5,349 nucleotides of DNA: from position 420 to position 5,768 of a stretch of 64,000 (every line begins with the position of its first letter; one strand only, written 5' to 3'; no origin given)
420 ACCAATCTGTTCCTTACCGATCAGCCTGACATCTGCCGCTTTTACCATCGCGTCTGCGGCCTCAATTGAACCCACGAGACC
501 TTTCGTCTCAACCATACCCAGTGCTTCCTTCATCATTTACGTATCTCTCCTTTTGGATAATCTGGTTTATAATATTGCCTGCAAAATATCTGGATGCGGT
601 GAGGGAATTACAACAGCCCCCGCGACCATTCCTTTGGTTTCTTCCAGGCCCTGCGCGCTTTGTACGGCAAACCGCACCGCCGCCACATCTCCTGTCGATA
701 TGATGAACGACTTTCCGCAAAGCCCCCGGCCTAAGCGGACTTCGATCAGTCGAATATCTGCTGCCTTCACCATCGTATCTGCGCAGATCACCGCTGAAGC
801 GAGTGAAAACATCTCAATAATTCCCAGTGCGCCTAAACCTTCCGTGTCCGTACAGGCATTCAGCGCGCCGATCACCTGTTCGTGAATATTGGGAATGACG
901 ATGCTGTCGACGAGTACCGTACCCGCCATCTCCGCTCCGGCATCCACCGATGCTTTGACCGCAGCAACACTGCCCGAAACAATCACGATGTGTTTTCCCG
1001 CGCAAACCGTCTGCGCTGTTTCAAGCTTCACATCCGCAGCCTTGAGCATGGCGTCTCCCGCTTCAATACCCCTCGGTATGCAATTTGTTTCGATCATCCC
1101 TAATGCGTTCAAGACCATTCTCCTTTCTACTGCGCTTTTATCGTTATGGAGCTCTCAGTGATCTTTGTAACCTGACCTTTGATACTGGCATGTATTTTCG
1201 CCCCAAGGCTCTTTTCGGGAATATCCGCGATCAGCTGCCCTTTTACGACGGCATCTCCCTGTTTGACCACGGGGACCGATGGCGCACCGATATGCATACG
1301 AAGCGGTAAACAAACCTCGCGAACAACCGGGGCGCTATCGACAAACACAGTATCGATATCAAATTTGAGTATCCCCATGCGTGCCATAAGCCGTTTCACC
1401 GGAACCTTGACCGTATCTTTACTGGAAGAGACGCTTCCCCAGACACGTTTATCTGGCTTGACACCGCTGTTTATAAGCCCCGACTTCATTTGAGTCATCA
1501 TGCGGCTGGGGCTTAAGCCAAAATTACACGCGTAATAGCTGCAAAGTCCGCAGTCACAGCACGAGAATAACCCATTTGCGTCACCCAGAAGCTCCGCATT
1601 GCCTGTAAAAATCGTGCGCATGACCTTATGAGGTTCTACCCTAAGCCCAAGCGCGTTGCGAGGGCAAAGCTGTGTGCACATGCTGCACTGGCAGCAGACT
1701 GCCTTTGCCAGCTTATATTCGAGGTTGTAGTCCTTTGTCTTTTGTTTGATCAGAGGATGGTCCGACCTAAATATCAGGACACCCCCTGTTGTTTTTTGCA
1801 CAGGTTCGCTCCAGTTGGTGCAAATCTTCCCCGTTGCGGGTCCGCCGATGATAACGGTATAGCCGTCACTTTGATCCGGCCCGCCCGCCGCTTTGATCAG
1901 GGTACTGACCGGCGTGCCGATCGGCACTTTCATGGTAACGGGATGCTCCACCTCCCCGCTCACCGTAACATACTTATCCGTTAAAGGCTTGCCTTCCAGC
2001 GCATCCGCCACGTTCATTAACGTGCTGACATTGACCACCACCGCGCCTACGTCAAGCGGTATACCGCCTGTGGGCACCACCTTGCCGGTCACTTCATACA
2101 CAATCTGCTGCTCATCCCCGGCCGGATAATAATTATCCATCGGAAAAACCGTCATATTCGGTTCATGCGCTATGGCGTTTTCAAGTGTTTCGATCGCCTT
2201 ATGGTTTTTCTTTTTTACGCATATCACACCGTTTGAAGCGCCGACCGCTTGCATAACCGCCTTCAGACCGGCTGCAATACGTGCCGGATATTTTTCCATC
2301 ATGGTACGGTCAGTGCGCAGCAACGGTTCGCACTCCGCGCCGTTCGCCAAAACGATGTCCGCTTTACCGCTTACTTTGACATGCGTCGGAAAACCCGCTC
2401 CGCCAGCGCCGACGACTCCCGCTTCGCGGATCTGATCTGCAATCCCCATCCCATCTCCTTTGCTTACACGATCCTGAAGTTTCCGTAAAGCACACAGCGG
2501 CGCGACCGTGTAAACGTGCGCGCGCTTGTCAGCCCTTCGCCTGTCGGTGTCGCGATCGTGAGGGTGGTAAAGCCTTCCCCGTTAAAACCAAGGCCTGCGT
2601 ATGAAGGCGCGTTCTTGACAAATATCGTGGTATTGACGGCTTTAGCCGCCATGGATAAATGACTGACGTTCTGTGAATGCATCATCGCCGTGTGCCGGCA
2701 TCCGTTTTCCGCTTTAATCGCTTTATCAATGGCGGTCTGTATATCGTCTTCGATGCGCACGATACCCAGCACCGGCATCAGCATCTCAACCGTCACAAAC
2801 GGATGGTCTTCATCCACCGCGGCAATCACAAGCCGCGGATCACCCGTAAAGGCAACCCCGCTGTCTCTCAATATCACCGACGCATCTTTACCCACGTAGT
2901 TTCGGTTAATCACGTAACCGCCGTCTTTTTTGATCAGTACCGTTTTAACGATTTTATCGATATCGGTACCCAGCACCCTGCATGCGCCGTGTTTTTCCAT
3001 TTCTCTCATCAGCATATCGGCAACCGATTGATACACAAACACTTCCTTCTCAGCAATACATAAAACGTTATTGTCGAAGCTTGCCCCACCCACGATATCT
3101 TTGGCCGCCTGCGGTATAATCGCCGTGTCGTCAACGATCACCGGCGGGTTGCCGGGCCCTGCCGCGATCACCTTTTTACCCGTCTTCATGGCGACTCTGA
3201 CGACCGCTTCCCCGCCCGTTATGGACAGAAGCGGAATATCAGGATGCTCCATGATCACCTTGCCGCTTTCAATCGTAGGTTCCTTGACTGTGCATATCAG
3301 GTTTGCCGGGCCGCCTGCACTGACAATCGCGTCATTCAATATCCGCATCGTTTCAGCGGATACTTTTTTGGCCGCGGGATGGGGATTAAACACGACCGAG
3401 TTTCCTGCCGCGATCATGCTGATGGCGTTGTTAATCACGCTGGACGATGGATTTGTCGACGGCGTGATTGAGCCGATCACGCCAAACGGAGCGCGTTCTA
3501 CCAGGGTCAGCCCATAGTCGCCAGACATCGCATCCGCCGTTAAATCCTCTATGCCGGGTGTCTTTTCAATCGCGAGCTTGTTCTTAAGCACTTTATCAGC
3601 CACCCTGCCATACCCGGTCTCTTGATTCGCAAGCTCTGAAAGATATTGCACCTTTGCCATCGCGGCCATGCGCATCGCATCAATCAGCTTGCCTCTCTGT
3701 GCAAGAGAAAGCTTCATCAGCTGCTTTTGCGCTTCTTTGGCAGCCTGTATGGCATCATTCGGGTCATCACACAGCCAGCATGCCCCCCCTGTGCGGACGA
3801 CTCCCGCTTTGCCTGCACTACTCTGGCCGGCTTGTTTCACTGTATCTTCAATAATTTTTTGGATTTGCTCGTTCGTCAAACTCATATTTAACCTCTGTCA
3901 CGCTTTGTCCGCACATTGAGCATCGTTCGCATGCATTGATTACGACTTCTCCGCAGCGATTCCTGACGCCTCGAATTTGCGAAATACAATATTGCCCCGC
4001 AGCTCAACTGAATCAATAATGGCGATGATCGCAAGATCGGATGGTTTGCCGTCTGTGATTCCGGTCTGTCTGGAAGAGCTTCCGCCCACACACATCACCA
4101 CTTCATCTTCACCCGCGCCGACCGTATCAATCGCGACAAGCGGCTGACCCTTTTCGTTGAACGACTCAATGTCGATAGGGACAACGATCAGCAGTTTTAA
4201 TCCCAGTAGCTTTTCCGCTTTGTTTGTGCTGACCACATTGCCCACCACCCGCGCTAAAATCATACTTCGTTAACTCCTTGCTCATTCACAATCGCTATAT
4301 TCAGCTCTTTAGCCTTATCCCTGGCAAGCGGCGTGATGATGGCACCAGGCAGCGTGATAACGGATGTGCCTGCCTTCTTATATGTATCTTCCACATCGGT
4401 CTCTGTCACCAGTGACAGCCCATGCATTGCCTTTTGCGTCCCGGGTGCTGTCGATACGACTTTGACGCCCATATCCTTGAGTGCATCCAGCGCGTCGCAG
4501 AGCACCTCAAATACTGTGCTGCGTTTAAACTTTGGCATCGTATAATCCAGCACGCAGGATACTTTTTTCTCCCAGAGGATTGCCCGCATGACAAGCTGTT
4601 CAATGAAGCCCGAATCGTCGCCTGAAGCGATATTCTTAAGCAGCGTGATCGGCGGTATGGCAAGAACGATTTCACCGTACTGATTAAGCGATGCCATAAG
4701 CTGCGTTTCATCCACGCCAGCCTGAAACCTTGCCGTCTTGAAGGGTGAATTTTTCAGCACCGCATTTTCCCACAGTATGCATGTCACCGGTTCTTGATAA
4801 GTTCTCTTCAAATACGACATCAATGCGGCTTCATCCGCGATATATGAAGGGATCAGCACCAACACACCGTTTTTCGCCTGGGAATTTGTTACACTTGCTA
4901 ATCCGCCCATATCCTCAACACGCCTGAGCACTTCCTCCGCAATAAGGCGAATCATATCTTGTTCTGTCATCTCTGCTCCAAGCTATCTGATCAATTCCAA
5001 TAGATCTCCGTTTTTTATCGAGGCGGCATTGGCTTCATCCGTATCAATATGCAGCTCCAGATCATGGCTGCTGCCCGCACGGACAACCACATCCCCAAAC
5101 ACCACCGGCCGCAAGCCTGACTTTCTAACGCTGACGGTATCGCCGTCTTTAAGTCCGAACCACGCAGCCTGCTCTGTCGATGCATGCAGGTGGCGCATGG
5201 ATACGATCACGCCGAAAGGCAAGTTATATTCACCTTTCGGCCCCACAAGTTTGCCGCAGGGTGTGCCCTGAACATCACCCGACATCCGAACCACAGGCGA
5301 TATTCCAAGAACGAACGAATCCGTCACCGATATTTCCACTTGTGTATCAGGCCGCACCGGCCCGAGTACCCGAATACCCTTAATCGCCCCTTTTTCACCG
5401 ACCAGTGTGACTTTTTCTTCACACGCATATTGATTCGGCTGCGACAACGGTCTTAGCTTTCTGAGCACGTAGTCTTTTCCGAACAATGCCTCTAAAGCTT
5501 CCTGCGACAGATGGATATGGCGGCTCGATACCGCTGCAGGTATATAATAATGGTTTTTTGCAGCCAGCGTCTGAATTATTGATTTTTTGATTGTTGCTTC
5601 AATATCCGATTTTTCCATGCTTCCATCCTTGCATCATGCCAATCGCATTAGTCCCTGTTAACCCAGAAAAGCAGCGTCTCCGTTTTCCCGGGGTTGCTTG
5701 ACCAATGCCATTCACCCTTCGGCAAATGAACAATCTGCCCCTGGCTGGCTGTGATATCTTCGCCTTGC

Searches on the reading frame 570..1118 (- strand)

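Call 90: search_protein_families(library=pfam, proteins=[window:570-1118:-], max_evalue=0.00001)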
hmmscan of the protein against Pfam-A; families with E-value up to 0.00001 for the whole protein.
window:570-1118:- (183 aa): 1 family
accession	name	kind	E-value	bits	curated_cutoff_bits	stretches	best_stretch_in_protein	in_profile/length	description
PF00936.24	BMC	-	2.9e-44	149.3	24.5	2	5-77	1-74/75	BMC domain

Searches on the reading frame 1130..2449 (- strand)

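Call 90: search_protein_families(library=pfam, proteins=[window:1130-2449:-], max_evalue=0.00001)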
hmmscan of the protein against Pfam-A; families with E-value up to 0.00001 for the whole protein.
window:1130-2449:- (440 aa): 4 families
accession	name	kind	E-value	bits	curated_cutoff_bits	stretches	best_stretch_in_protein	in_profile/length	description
PF01512.22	Complex1_51K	-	2.3e-47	161.1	31.2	1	7-148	1-149/150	Nuo51 FMN-binding domain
PF13375.12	RnfC_N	-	1.6e-15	57.4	25.6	1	370-436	21-86/101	RnfC Barrel sandwich hybrid domain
PF13534.11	Fer4_17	-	1e-10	42.4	22.2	1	252-312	2-60/61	4Fe-4S dicluster domain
PF10531.15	SLBB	-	2e-08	34.4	27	1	160-192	1-33/55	SLBB domain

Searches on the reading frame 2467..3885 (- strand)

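Call 90: search_protein_families(library=pfam, proteins=[window:2467-3885:-], max_evalue=0.00001)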
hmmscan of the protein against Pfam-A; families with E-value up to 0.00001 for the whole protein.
window:2467-3885:- (473 aa): 1 family
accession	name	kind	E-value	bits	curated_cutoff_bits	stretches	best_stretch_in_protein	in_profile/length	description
PF00171.27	Aldedh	-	9.3e-34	117.2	23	1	41-427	30-425/461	Aldehyde dehydrogenase family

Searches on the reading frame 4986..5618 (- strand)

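Call 90: search_protein_families(library=pfam, proteins=[window:4986-5618:-], max_evalue=0.00001)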
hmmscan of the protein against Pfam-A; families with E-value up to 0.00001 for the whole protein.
window:4986-5618:- (211 aa): 1 family
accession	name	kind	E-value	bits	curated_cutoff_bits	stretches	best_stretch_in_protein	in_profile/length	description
PF06130.18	PTAC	-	4.3e-70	235.5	25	1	29-201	3-175/176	Phosphate propanoyltransferase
